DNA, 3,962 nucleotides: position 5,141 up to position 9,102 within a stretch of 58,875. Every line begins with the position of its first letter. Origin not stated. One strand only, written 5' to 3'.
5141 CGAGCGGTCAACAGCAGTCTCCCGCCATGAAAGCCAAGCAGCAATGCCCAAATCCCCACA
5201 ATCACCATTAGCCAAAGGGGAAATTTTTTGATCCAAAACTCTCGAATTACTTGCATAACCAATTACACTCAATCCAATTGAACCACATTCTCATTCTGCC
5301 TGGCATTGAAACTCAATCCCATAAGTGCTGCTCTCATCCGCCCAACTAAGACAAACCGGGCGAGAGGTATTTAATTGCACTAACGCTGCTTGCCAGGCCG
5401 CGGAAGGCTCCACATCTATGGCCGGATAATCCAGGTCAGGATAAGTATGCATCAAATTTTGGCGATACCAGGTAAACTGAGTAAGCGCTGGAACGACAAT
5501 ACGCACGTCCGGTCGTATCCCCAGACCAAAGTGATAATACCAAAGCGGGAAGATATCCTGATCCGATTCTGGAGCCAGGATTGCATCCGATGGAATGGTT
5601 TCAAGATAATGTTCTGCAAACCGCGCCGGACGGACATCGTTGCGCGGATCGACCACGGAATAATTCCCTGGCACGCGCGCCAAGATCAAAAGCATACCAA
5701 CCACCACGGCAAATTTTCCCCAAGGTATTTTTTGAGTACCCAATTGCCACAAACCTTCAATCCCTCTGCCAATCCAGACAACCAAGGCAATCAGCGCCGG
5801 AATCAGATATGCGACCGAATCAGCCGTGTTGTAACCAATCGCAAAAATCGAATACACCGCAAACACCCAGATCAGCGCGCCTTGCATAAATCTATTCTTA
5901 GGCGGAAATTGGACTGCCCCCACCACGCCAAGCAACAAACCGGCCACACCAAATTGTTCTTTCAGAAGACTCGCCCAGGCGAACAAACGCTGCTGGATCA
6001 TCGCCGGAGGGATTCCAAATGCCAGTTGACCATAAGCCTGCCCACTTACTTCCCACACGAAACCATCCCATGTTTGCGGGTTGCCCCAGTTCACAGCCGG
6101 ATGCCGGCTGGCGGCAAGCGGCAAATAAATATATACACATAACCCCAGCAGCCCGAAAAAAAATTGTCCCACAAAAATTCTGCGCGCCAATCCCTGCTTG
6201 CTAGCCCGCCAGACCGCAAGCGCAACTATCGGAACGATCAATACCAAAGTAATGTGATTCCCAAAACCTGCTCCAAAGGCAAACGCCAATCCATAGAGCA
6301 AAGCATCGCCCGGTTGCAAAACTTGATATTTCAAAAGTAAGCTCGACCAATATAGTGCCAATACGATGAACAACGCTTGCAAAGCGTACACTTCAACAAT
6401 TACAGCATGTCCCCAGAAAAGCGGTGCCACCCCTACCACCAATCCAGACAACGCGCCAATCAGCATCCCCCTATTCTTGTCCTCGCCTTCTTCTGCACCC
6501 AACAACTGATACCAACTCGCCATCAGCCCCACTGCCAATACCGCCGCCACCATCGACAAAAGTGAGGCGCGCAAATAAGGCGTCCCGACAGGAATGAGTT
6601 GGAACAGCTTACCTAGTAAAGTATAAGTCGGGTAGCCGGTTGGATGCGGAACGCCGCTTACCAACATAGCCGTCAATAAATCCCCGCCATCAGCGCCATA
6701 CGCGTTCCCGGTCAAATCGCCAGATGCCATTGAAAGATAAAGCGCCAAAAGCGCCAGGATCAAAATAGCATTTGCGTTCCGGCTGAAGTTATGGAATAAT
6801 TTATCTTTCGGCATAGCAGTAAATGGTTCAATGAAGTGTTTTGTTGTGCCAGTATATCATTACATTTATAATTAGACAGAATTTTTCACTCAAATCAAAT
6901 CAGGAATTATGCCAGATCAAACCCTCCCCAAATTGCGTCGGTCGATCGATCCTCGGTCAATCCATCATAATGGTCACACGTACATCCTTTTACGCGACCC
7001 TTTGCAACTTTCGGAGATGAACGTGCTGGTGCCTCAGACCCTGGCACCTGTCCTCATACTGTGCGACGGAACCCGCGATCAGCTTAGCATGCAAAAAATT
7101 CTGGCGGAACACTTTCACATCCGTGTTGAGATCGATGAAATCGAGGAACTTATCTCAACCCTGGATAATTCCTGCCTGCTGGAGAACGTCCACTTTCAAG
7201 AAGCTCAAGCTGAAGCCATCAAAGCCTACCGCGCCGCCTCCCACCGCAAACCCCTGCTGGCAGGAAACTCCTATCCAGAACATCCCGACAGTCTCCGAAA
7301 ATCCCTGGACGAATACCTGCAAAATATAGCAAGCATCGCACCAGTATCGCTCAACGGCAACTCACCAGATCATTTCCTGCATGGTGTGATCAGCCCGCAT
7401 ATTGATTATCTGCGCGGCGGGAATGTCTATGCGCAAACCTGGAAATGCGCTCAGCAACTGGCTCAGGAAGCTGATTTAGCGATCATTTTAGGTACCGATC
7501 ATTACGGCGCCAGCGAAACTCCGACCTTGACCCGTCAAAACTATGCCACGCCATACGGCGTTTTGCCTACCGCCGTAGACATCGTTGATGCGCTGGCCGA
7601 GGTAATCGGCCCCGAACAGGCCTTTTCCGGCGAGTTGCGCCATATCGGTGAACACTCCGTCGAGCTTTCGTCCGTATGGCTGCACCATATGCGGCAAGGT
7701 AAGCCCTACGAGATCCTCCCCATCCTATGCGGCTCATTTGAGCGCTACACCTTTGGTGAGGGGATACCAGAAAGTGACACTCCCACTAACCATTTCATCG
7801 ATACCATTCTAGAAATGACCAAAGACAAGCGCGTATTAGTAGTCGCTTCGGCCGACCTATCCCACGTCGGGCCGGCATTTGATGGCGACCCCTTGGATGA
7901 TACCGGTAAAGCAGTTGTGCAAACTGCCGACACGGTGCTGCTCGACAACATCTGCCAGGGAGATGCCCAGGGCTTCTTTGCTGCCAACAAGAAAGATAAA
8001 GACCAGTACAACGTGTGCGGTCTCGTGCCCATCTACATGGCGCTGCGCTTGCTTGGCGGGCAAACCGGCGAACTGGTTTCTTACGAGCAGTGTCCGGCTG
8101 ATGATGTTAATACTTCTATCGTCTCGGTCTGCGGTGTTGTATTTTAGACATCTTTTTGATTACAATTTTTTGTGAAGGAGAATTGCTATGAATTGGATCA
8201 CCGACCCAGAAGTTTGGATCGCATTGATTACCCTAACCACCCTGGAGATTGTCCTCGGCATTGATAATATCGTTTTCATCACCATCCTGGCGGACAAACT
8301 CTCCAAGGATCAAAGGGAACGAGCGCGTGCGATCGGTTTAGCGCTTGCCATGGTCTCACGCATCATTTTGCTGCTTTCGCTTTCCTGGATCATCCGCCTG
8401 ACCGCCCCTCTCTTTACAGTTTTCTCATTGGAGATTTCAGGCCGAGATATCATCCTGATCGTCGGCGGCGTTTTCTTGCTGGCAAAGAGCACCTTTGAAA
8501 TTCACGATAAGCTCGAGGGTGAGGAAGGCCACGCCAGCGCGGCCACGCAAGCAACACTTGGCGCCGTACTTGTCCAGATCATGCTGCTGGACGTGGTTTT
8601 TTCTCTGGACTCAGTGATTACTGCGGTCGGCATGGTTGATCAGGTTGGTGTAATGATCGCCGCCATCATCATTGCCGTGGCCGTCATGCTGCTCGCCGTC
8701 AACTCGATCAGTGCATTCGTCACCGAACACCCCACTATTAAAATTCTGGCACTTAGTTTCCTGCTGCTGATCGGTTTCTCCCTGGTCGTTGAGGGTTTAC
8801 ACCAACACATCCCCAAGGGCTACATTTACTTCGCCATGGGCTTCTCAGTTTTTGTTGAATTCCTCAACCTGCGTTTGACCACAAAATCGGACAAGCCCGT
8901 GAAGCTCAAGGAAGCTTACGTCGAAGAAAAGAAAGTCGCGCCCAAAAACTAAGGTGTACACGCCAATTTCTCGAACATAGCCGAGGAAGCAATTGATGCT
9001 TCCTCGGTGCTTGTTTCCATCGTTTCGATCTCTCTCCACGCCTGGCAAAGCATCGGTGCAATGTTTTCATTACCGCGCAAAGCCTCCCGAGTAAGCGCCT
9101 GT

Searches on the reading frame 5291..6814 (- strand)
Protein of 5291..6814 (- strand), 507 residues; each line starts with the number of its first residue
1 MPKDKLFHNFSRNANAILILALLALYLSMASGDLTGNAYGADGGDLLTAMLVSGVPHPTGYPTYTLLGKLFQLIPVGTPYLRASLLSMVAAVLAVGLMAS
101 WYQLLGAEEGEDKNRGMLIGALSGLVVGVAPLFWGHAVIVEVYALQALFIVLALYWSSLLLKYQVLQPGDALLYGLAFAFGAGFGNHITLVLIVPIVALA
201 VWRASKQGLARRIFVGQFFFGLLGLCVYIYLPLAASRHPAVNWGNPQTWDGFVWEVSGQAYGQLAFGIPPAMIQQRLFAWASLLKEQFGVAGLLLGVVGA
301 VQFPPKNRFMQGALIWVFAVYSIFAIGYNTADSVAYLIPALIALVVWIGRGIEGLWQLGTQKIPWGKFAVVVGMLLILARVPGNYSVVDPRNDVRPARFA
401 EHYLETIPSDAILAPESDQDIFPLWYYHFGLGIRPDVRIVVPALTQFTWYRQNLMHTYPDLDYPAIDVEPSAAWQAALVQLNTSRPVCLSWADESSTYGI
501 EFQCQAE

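Call 88: search_protein_families(library=pfam, proteins=[window:5291-6814:-], max_evalue=0.0001)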
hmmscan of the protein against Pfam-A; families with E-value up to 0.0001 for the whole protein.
window:5291-6814:- (507 aa): 1 family
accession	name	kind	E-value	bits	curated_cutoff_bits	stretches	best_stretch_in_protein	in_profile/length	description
PF11028.14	TMEM260-like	-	2e-22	80.3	24.2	1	42-204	1-173/179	Protein O-mannosyl-transferase TMEM260-like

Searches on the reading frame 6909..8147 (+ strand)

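Call 88: search_protein_families(library=pfam, proteins=[window:6909-8147:+], max_evalue=0.0001)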
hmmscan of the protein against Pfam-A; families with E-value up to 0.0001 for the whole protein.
window:6909-8147:+ (412 aa): 1 family
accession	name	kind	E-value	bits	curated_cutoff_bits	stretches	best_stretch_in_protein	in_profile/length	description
PF01875.22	Memo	-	7.8e-31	107.7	27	1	115-406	2-264/269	Memo-like protein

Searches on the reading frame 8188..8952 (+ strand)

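Call 88: search_protein_families(library=pfam, proteins=[window:8188-8952:+], max_evalue=0.0001)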
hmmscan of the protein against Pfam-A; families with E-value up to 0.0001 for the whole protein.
window:8188-8952:+ (254 aa): 1 family
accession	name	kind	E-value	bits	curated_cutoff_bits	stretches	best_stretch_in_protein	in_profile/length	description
PF03741.22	TerC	-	4.2e-44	150.8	27.8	1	15-202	2-177/178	Integral membrane protein TerC family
